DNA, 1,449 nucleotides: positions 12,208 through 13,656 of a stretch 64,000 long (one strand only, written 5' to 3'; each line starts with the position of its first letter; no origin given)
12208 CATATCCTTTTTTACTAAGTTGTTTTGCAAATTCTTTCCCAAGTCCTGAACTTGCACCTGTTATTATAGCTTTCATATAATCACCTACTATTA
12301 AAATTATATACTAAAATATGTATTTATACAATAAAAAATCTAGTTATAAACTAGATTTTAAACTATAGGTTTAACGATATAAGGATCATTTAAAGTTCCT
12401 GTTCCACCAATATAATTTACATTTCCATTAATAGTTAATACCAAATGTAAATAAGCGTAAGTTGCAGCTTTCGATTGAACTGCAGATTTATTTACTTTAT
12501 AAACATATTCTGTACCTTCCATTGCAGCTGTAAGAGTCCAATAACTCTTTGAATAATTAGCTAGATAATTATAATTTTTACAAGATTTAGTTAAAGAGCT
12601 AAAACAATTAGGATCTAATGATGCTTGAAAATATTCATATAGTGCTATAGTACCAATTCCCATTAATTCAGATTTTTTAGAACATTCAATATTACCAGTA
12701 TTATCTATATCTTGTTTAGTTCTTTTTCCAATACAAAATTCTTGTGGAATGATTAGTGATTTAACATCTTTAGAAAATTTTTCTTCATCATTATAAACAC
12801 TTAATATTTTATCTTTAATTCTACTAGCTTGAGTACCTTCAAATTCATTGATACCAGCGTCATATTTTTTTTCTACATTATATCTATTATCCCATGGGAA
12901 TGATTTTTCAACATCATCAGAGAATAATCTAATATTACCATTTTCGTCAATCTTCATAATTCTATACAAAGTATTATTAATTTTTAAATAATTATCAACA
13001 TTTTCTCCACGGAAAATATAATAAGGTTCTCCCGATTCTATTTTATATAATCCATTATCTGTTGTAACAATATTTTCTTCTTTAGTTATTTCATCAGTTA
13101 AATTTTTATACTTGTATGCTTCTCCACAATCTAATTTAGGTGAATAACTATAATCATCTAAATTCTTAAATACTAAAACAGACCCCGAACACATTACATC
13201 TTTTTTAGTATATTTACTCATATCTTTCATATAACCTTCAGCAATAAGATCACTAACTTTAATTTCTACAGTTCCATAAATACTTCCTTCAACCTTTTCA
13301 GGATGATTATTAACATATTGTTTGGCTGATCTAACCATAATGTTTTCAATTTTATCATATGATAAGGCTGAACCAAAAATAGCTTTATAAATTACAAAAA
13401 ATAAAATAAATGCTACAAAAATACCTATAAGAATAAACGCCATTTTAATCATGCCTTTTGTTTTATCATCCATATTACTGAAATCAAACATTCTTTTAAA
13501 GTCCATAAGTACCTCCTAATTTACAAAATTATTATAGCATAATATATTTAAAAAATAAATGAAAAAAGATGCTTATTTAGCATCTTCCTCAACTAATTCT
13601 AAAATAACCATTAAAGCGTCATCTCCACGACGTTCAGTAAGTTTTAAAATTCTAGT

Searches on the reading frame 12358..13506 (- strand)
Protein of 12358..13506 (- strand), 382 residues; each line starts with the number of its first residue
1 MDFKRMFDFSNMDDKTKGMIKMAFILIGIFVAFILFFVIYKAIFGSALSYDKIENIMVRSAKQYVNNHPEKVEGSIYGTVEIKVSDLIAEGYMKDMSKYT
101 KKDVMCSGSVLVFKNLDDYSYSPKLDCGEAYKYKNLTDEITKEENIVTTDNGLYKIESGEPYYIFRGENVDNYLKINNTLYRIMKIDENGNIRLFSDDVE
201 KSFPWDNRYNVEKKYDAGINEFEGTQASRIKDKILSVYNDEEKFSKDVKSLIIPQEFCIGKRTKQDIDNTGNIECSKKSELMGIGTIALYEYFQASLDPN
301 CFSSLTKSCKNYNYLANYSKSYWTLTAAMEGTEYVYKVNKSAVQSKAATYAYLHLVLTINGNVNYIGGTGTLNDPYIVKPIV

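Call 86: search_protein_families(library=pfam, proteins=[window:12358-13506:-], max_evalue=0.1)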
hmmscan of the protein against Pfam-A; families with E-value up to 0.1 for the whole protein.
window:12358-13506:- (382 aa): 0 families

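Call 90: search_protein_families(library=phrogs, proteins=[window:12358-13506:-], max_evalue=0.01)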
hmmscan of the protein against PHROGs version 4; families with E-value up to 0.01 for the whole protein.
window:12358-13506:- (382 aa): 0 families
